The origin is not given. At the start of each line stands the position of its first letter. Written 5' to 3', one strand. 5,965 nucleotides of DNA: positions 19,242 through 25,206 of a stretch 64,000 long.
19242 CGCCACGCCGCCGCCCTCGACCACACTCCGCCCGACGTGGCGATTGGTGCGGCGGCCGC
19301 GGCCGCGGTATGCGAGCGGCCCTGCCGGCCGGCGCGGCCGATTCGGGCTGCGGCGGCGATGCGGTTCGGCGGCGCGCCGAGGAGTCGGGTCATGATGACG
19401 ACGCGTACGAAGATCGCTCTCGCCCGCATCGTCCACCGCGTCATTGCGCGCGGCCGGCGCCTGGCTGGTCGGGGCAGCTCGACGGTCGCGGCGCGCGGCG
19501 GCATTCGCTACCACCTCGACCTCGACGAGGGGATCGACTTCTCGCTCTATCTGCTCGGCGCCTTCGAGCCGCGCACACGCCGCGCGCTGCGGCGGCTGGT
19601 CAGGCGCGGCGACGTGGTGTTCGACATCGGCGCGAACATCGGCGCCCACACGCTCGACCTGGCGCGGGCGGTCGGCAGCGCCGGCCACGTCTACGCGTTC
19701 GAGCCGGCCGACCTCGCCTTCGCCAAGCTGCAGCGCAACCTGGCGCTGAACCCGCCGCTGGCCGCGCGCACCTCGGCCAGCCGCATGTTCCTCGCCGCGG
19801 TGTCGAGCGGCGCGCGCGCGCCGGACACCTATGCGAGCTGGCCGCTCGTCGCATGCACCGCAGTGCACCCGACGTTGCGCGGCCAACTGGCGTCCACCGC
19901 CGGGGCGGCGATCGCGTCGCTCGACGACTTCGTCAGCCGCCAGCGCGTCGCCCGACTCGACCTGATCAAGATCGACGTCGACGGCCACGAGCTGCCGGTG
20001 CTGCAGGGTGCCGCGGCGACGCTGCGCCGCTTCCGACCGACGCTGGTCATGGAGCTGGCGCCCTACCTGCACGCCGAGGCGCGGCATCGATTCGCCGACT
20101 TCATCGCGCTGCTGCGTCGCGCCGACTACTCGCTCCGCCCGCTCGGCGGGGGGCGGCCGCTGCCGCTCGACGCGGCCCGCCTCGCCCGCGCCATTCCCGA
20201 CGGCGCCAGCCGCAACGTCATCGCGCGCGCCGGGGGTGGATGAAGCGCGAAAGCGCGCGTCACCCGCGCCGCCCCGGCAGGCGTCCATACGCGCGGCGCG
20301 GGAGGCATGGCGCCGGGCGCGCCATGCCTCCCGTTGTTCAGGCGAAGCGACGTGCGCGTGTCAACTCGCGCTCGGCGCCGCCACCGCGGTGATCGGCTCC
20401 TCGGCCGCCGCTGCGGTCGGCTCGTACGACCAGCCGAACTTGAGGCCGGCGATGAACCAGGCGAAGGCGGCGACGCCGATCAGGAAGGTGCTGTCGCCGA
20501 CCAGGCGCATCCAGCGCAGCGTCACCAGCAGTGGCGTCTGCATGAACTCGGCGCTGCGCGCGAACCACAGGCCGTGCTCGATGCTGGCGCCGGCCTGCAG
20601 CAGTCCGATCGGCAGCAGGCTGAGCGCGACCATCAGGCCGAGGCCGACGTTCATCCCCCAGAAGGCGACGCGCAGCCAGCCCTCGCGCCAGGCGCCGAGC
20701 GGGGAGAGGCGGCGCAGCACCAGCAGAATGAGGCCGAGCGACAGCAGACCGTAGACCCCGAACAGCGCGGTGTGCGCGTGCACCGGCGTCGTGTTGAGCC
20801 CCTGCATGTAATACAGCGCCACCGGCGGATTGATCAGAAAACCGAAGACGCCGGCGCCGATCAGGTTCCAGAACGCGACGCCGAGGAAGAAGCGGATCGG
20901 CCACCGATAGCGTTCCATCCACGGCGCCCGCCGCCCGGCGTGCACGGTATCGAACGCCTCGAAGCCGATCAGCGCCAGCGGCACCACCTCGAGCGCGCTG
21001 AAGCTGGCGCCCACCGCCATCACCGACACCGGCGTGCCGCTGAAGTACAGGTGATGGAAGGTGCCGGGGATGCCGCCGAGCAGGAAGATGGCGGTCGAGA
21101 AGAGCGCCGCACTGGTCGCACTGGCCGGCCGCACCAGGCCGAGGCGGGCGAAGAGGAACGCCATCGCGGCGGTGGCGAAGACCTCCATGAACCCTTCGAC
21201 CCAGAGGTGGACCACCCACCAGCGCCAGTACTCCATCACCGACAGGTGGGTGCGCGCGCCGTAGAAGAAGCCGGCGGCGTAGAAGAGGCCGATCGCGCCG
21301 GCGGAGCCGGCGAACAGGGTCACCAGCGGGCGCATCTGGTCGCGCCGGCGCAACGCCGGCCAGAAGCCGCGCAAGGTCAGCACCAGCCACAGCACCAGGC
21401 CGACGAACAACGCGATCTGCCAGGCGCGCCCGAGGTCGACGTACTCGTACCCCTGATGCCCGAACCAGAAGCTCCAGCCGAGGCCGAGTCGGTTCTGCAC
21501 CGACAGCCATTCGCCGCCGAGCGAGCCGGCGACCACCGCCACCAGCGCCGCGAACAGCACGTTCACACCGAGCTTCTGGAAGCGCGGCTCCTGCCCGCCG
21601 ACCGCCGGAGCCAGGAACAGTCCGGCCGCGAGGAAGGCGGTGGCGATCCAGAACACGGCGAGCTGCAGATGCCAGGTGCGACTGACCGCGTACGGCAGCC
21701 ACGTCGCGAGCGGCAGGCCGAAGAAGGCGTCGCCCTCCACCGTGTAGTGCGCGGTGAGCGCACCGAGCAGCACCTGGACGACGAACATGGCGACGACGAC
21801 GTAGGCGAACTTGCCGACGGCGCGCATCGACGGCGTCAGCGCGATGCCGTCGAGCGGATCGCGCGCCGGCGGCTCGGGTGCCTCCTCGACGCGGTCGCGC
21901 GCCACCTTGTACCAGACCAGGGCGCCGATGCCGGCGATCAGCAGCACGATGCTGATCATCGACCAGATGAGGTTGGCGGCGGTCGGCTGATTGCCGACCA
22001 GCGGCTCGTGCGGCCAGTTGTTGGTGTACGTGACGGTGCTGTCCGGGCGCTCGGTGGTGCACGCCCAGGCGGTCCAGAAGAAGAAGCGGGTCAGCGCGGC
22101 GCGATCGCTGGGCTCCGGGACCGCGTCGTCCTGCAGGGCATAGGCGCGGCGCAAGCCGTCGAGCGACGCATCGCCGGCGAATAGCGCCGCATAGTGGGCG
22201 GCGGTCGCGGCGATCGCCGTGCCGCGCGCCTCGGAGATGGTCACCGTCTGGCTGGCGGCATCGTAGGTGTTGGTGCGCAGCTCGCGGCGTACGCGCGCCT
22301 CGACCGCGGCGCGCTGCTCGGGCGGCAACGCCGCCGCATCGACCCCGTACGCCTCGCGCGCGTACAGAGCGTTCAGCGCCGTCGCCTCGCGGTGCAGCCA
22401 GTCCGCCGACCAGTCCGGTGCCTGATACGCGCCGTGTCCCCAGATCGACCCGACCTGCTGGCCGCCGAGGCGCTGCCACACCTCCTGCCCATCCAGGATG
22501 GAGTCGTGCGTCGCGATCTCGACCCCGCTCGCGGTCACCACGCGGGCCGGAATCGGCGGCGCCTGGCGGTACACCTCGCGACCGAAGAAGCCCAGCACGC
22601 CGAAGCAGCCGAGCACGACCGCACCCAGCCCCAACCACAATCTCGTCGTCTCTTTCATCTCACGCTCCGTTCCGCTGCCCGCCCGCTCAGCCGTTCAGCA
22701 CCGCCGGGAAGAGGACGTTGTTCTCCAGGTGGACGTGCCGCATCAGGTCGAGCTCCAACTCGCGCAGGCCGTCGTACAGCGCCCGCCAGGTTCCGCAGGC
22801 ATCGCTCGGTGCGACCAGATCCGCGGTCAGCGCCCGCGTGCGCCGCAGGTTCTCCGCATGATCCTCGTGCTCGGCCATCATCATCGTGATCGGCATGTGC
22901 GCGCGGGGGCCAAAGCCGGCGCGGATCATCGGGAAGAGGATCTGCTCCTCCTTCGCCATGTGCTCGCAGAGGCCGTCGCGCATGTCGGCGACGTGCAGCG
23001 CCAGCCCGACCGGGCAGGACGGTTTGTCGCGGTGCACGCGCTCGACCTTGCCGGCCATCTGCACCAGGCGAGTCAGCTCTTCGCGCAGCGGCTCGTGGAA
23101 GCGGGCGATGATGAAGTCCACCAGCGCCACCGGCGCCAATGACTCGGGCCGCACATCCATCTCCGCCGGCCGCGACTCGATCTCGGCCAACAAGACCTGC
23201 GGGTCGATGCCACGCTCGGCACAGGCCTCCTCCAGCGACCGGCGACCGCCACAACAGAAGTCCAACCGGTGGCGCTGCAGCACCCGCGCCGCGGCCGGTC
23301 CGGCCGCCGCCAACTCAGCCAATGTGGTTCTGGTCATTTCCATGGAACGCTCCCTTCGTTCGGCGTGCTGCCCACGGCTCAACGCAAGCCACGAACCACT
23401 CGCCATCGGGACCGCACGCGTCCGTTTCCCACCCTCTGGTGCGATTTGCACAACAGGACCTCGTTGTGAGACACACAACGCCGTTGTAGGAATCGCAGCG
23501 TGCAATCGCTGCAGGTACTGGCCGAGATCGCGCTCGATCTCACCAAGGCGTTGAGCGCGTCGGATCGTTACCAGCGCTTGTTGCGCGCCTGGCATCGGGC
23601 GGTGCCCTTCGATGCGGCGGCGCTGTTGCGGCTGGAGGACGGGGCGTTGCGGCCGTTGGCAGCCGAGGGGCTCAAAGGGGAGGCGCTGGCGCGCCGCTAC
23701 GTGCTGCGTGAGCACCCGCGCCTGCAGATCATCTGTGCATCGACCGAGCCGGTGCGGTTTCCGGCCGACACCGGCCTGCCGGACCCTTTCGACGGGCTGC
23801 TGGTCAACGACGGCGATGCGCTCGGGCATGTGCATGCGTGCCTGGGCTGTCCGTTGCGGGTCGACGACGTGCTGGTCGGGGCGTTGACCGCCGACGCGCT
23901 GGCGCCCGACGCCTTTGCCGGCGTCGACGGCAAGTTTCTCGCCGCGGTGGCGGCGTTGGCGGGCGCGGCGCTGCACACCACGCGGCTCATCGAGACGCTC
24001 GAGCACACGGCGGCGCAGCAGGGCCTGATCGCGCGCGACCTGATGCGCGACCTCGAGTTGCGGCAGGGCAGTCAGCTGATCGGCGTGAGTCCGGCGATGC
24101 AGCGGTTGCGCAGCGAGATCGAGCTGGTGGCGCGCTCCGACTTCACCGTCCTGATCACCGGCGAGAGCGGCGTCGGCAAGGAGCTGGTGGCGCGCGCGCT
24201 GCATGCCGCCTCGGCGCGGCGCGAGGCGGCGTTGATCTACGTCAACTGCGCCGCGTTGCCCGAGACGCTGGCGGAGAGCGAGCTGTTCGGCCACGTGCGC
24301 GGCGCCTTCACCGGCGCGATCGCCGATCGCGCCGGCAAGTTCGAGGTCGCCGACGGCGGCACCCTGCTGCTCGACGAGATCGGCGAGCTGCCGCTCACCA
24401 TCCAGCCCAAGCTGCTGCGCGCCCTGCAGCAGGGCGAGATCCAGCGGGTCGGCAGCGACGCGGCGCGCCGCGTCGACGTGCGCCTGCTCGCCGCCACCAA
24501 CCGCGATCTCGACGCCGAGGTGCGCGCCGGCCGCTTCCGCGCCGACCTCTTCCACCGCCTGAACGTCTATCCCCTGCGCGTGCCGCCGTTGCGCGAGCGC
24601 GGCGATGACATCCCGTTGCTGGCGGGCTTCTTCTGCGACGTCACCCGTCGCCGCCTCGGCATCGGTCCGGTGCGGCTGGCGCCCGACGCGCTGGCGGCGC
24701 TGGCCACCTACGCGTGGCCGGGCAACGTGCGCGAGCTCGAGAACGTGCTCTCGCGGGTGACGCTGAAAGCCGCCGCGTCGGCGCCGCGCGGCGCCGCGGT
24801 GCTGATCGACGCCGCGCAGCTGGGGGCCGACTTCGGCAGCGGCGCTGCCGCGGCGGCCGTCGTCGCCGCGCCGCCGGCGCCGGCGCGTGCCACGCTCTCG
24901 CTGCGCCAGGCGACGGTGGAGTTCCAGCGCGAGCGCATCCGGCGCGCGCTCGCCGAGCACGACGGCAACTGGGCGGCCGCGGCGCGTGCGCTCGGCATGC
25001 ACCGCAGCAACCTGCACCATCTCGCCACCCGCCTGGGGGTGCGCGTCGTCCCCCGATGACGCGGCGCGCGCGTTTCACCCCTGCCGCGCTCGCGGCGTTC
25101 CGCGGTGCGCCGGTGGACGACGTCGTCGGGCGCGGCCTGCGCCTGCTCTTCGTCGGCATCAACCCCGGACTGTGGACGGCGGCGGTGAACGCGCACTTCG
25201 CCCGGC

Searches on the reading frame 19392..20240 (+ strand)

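Call 11: search_protein_families(library=pfam, proteins=[window:19392-20240:+], max_evalue=0.001)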
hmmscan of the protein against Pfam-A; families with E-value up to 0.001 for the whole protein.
seq(283 aa): 2 families
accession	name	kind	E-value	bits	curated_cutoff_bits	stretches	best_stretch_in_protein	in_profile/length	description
PF05050.19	Methyltransf_21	-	7.7e-21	75.4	22.7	1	78-247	1-172/173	Methyltransferase FkbM domain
PF02475.24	TRM5-TYW2_MTfase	-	4.8e-05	23.8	28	1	31-120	1-83/164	TRM5/TYW2 methyltransferase domain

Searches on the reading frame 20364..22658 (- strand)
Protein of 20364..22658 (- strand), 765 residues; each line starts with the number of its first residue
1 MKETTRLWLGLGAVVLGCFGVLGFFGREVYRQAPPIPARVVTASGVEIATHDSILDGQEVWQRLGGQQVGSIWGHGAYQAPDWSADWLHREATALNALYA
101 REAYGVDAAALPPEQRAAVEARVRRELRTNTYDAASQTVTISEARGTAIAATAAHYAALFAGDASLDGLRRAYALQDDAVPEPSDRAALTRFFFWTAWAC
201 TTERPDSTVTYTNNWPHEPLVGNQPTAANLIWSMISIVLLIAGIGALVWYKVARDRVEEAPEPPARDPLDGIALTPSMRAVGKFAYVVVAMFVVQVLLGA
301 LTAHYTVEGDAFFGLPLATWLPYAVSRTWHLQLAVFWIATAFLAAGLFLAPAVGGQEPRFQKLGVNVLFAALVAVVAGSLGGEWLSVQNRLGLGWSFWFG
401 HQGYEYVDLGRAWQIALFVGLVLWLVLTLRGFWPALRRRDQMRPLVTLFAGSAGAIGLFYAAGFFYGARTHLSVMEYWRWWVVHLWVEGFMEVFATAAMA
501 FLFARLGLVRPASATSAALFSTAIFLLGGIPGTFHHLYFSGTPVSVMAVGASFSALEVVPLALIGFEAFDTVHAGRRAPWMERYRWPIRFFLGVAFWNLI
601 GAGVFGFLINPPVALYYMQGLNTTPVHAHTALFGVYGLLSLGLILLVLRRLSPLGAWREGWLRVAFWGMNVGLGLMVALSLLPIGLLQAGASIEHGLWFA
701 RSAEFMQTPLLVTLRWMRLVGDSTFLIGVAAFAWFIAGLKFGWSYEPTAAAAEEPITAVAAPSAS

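Call 11: search_protein_families(library=pfam, proteins=[window:20364-22658:-], max_evalue=0.001)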
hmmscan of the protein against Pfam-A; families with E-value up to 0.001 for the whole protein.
window:20364-22658:- (765 aa): 2 families
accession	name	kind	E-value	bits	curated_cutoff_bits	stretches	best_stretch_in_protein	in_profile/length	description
PF22085.1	NorB_cytochrome_c-like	-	2.2e-68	230.6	29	1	37-217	1-181/181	Nitric oxide reductase subunit B, cytochrome c-like domain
PF00115.25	COX1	-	5.7e-60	203.8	34.8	1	280-722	2-434/436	Cytochrome C and Quinol oxidase polypeptide I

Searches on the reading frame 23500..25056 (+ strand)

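Call 11: search_protein_families(library=pfam, proteins=[window:23500-25056:+], max_evalue=0.001)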
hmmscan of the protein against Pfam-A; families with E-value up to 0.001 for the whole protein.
window:23500-25056:+ (519 aa): 9 families
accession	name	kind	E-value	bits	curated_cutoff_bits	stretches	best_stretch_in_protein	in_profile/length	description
PF00158.32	Sigma54_activat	-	2.9e-68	229.2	20.2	1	193-359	1-167/168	Sigma-54 interaction domain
PF14532.12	Sigma54_activ_2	-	1.4e-22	80.9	25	1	194-364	1-138/138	Sigma-54 interaction domain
PF25601.1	AAA_lid_14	-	2.5e-17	62.9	27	1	365-424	1-60/87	AAA+ ATPase lid domain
PF07728.20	AAA_5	-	1.4e-07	32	22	1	217-335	2-123/139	AAA domain (dynein-related subfamily)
PF01590.32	GAF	-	3.5e-07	31.3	22.4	1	22-158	4-133/133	GAF domain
PF02954.25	HTH_8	-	5.7e-07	29.6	22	1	474-506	4-36/42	Bacterial regulatory protein, Fis family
PF01078.27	Mg_chelatase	-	0.00056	19.8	20.3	0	204-334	12-157/207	Magnesium chelatase, subunit ChlI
PF13191.12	AAA_16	-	0.00061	20.8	32.6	1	198-313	7-104/167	AAA ATPase domain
PF00004.35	AAA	-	0.00095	20.1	21.2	0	217-350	1-127/131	ATPase family associated with various cellular activities (AAA)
